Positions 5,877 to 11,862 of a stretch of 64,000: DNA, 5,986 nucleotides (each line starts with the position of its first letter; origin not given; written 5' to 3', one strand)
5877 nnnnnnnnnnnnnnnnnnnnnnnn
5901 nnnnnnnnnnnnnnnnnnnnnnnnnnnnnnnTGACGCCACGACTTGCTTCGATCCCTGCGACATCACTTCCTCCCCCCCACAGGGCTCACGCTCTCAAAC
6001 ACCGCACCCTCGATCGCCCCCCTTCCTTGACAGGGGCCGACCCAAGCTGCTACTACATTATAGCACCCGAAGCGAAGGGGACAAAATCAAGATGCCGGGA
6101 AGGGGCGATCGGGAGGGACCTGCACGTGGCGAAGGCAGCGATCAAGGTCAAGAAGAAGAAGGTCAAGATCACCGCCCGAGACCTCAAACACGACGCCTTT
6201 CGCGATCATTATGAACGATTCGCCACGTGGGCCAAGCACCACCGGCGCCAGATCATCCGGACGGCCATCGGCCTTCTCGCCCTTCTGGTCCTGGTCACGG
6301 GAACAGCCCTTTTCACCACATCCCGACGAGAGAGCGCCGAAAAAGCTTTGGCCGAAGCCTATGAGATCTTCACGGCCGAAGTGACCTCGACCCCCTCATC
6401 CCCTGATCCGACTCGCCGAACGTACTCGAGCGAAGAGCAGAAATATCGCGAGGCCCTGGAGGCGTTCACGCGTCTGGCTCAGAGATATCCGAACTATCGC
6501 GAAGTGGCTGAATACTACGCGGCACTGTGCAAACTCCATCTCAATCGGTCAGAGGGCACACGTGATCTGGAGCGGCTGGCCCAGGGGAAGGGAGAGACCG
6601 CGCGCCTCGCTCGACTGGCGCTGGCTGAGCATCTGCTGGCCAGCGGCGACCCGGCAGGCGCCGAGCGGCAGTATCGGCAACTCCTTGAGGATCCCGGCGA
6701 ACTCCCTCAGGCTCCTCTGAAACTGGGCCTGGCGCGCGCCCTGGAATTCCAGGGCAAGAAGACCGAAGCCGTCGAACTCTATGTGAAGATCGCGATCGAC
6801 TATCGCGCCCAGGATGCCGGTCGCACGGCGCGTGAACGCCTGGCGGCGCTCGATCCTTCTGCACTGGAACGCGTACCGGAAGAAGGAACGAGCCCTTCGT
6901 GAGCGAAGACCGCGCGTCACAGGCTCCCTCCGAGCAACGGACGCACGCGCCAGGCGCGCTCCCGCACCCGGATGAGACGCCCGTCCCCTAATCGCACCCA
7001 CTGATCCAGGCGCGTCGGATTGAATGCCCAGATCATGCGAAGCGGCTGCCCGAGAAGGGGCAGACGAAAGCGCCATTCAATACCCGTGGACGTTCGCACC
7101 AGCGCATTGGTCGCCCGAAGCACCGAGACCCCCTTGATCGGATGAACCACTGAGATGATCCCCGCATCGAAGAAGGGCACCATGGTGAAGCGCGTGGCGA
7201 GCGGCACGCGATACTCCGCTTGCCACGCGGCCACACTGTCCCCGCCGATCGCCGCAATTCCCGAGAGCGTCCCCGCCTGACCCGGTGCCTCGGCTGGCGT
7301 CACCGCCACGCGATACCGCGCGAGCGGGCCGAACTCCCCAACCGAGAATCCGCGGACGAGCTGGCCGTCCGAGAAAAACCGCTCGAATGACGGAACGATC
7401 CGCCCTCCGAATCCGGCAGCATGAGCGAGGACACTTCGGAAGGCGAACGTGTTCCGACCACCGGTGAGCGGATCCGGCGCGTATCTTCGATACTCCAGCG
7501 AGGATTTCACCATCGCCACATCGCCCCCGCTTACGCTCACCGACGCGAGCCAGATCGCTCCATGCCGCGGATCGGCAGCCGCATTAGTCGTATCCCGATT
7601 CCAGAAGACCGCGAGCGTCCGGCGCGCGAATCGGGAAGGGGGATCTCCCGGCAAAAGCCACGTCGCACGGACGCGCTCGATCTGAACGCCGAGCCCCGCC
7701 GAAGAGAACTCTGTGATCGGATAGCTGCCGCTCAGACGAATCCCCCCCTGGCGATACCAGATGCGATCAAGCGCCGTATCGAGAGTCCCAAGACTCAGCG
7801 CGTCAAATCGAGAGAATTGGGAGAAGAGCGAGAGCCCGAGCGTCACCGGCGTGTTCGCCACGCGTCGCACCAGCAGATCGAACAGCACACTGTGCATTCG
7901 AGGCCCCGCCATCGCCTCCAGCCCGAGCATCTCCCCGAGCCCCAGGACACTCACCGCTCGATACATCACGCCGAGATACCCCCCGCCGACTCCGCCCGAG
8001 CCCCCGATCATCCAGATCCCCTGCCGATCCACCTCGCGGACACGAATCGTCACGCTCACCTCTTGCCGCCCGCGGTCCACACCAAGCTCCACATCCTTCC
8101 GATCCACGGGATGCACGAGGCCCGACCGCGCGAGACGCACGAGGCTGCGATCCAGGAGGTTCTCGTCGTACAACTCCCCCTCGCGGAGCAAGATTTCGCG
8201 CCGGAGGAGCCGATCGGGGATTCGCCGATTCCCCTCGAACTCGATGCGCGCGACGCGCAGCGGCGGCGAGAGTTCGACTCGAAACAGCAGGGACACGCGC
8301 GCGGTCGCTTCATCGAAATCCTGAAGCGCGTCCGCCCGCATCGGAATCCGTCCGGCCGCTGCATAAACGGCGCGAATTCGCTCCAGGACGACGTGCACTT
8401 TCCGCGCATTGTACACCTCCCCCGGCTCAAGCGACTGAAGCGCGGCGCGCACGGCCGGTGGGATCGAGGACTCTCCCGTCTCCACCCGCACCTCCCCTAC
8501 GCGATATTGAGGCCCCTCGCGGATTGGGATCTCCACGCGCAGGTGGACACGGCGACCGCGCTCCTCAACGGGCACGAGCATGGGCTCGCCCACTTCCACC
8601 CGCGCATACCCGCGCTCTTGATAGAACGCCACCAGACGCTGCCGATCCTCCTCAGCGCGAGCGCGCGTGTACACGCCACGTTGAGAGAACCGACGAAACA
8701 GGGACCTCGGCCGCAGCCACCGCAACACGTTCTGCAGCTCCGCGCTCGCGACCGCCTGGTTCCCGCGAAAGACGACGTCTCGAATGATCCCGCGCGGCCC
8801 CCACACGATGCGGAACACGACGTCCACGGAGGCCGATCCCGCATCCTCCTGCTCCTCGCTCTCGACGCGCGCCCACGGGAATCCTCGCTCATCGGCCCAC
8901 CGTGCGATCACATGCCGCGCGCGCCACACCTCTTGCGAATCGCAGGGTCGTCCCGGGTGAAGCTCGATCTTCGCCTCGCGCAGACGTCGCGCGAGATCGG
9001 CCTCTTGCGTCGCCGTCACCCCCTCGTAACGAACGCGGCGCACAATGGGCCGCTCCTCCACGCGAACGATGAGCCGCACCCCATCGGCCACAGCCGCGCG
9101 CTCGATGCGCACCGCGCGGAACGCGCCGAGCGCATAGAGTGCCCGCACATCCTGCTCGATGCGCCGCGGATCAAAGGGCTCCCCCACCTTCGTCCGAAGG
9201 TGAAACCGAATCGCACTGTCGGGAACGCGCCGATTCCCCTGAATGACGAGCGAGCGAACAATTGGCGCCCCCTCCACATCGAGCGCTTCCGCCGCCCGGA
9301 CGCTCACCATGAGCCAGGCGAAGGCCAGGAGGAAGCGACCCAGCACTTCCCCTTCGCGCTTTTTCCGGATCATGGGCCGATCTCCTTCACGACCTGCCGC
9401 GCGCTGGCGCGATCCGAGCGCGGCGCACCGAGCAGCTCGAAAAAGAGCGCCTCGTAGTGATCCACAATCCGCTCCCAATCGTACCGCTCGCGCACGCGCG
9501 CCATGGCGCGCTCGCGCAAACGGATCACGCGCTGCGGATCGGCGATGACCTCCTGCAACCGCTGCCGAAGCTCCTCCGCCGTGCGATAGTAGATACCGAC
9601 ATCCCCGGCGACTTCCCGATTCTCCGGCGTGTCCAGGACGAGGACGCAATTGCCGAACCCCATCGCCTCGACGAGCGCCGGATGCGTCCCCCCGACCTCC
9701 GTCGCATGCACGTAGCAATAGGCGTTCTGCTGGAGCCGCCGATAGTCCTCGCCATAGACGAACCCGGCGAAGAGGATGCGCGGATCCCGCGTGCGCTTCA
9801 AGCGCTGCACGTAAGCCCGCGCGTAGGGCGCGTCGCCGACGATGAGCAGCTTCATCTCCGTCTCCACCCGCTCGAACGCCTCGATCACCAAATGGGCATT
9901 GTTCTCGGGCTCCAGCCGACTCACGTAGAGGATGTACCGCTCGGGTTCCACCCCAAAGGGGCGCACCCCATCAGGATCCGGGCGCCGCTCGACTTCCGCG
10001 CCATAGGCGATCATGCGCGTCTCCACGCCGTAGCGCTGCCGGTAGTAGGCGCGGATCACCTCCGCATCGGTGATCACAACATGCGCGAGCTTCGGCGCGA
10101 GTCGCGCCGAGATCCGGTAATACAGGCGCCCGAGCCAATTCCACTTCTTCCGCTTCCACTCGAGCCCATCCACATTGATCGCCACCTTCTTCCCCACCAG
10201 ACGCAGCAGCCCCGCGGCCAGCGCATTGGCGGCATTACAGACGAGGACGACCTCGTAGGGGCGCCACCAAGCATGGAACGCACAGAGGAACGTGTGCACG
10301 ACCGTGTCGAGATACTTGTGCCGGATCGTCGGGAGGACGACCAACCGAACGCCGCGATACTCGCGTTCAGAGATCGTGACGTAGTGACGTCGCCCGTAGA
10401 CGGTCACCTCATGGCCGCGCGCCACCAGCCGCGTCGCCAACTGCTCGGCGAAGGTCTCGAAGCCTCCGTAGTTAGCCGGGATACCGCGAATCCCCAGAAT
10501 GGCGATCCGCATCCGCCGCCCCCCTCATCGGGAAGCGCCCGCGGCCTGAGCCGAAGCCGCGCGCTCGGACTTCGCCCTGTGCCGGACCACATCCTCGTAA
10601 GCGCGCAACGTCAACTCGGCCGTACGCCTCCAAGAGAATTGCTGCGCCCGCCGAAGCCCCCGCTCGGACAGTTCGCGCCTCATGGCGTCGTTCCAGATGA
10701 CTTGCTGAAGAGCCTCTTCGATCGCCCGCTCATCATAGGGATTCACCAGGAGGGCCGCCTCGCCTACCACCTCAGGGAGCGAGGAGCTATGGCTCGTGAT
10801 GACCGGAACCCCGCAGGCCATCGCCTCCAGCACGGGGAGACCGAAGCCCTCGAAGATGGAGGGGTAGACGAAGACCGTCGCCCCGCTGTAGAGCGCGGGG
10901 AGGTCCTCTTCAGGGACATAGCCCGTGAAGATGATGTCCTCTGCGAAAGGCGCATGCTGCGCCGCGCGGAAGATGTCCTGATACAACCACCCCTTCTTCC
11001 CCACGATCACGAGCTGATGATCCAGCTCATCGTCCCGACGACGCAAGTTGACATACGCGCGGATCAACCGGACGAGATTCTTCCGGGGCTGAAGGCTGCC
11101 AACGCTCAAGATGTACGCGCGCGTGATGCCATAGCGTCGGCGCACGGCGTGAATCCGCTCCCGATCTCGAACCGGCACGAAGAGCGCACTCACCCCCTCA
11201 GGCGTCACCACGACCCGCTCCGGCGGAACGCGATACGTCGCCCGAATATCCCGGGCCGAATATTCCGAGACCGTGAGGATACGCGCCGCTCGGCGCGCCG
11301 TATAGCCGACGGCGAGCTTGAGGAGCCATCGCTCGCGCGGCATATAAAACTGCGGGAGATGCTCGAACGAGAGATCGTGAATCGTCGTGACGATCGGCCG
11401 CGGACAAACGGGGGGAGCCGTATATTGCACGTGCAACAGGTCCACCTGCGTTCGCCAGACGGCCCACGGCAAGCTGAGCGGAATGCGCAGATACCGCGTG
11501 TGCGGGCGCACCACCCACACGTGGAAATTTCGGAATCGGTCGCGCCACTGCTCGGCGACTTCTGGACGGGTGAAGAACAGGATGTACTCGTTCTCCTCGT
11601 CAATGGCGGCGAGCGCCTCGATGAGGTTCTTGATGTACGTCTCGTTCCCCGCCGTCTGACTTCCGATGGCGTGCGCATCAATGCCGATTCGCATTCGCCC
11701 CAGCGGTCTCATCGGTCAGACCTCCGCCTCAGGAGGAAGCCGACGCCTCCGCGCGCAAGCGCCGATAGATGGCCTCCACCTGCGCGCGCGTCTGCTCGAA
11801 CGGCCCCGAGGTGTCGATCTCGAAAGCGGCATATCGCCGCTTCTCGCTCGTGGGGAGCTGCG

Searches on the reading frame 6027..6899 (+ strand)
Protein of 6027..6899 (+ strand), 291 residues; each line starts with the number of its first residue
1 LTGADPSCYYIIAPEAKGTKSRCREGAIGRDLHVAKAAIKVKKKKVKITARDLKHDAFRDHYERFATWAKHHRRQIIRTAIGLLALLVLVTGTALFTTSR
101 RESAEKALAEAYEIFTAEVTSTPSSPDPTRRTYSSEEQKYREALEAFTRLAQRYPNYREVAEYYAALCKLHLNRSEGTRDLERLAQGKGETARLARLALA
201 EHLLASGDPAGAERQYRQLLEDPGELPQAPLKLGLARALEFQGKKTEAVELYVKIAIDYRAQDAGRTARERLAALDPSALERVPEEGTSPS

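Call 46: search_protein_families(library=pfam, proteins=[window:6027-6899:+], max_evalue=0.001)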
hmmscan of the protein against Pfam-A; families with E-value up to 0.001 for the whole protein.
window:6027-6899:+ (291 aa): 7 families
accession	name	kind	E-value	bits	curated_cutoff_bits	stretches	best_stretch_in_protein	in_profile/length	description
PF13428.12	TPR_14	-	2.9e-08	34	23.5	0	195-224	3-33/44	Tetratricopeptide repeat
PF13432.12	TPR_16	-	8.8e-08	32.9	32.7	1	197-252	1-54/65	Tetratricopeptide repeat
PF14559.12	TPR_19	-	2.7e-06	28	25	1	203-268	1-64/68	Tetratricopeptide repeat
PF13174.12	TPR_6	-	4.7e-05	24.2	26.3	0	136-156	11-32/33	Tetratricopeptide repeat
PF07719.23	TPR_2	-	9e-05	22.8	27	0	137-157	14-34/34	Tetratricopeptide repeat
PF09976.15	TPR_21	-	0.0001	22.6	25.5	0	161-250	40-134/193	Tetratricopeptide repeat-like domain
PF20575.4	HTH_63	-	0.00042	20.4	23.9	0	33-75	40-84/148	Helix-turn-helix domain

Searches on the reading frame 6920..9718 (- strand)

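Call 45: search_protein_families(library=pfam, proteins=[window:6920-9718:-], max_evalue=0.001)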
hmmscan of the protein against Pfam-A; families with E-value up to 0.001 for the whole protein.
window:6920-9718:- (933 aa): 3 families
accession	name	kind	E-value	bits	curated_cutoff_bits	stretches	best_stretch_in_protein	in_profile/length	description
PF07244.20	POTRA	-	1.6e-49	166.9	21.3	4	488-562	2-78/79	Surface antigen variable number repeat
PF01103.29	Omp85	-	1.9e-23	84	24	1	592-899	3-304/325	Omp85 superfamily domain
PF08479.16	POTRA_2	-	0.0003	21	24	0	226-291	3-63/76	POTRA domain, ShlB-type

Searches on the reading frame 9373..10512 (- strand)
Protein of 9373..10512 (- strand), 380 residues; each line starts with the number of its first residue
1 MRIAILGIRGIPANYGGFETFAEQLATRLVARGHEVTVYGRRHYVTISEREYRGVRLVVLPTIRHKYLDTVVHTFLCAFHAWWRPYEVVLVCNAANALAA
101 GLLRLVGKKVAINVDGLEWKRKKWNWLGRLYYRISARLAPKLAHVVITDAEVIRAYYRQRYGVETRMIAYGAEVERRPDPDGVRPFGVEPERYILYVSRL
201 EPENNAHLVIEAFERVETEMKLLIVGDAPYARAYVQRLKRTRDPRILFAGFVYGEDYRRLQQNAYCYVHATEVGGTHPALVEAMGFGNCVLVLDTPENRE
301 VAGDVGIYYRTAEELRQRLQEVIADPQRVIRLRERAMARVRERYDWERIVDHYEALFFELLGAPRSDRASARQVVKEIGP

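Call 45: search_protein_families(library=pfam, proteins=[window:9373-10512:-], max_evalue=0.001)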
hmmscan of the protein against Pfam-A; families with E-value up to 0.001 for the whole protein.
window:9373-10512:- (380 aa): 6 families
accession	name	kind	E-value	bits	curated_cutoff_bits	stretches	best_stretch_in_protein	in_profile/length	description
PF09314.17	DUF1972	-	1.1e-20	74.4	25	2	104-173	116-186/186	Domain of unknown function (DUF1972)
PF13692.12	Glyco_trans_1_4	-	6.2e-18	65.9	27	1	192-325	2-142/142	Glycosyl transferases group 1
PF00534.26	Glycos_transf_1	-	1.2e-16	61.2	26.4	1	189-336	13-169/172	Glycosyl transferases group 1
PF13579.12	Glyco_trans_4_4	-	5e-12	46.9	29.7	1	16-166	1-151/158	Glycosyl transferase 4-like domain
PF13439.12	Glyco_transf_4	-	9.6e-11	42.4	28.5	1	15-166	1-160/170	Glycosyltransferase Family 4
PF13524.12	Glyco_trans_1_2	-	5e-10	39.9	25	1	211-353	7-142/144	Glycosyl transferase-like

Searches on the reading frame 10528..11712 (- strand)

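Call 45: search_protein_families(library=pfam, proteins=[window:10528-11712:-], max_evalue=0.001)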
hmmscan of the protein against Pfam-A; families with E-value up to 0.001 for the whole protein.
window:10528-11712:- (395 aa): 7 families
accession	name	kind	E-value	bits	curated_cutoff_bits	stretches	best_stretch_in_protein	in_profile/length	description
PF00534.26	Glycos_transf_1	-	1.1e-37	129.6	26.4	1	197-352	14-169/172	Glycosyl transferases group 1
PF13692.12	Glyco_trans_1_4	-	2.8e-32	112.4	27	1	200-339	3-140/142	Glycosyl transferases group 1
PF13439.12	Glyco_transf_4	-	9.5e-18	65.2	28.5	1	22-174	3-166/170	Glycosyltransferase Family 4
PF13579.12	Glyco_trans_4_4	-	6.6e-13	49.7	29.7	1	22-172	2-157/158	Glycosyl transferase 4-like domain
PF20706.3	GT4-conflict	-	6.7e-13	48.8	26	1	179-355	178-362/385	Family 4 Glycosyltransferase in conflict systems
PF13524.12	Glyco_trans_1_2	-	2e-11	44.5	25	1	231-366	14-140/144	Glycosyl transferase-like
PF00982.27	Glyco_transf_20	-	2.4e-05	23.7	32.5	0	265-351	359-449/473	Glycosyltransferase family 20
